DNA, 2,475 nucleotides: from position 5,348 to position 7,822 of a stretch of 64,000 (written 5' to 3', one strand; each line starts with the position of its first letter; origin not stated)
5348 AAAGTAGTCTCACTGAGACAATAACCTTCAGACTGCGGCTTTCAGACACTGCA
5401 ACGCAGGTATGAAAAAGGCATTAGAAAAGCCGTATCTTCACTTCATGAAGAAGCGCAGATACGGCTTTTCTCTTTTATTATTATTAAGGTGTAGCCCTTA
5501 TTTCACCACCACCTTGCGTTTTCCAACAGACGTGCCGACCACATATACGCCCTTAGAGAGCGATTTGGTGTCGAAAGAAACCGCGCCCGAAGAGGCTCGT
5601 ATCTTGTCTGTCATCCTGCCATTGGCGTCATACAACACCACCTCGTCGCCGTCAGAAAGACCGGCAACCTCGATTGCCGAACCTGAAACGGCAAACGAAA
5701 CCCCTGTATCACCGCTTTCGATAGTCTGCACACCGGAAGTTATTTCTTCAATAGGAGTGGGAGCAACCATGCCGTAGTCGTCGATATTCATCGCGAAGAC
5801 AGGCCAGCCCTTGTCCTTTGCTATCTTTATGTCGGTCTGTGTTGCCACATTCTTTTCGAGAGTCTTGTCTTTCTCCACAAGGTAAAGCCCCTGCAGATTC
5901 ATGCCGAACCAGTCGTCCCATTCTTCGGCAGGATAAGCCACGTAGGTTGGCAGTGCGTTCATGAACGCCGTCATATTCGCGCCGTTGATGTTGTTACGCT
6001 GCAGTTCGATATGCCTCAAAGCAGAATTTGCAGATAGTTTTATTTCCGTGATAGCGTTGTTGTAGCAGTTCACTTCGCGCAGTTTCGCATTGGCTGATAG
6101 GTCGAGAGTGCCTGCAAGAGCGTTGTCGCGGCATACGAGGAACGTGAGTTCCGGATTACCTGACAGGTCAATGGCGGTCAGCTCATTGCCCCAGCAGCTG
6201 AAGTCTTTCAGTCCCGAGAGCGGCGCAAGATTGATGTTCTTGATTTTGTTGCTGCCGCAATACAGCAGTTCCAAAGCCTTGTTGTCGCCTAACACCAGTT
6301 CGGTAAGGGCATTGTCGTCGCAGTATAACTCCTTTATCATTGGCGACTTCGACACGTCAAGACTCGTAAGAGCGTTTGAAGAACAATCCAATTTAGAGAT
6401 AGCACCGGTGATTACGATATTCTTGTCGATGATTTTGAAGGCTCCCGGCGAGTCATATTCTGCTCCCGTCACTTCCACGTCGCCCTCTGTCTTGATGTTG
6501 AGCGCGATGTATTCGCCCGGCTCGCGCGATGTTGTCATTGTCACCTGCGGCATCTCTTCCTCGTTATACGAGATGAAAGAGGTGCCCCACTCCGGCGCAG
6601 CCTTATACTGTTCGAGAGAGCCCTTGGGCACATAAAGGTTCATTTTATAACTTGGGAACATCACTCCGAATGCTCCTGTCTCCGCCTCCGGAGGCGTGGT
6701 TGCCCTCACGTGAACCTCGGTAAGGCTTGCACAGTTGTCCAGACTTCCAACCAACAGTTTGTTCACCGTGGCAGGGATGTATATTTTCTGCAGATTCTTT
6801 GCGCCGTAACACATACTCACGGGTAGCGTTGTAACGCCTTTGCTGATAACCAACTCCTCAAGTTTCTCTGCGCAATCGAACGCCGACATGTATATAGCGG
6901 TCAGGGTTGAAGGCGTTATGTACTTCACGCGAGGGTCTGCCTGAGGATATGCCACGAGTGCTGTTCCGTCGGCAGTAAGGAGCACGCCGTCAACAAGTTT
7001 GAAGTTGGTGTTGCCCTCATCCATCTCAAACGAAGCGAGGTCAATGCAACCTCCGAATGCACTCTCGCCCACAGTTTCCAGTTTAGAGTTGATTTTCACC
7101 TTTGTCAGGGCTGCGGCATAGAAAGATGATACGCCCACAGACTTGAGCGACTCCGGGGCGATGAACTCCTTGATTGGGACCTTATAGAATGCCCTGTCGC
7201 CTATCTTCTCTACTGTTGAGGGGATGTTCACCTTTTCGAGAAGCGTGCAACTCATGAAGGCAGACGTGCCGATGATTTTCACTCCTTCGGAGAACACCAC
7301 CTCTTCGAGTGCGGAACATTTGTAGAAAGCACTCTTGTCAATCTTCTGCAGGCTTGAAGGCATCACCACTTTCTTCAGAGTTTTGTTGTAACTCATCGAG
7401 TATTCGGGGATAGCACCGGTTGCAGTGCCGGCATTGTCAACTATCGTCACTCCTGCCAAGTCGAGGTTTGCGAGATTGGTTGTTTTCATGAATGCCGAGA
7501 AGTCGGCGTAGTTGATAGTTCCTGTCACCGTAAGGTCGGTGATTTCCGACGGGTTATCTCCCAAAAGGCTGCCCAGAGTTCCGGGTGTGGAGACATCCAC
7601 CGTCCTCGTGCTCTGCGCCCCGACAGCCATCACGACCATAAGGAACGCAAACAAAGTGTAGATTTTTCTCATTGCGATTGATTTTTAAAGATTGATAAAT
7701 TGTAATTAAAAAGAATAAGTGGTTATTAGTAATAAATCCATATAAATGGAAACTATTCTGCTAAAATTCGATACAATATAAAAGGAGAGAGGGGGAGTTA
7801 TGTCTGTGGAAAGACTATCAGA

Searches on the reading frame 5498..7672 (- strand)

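Call 27: search_protein_families(library=pfam, proteins=[window:5498-7672:-], max_evalue=0.00001)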
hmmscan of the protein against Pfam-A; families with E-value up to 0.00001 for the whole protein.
window:5498-7672:- (724 aa): 3 families
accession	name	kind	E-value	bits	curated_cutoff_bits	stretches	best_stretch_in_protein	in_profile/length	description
PF13306.12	LRR_5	-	4.9e-40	136.8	27.7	2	88-212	3-126/127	BspA type Leucine rich repeat region (6 copies)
PF12799.13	LRR_4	-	4.4e-13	49.5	27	0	446-482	3-42/44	Leucine Rich repeats (2 copies)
PF13855.12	LRR_8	-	1.4e-07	31.6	27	0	538-571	10-46/61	Leucine rich repeat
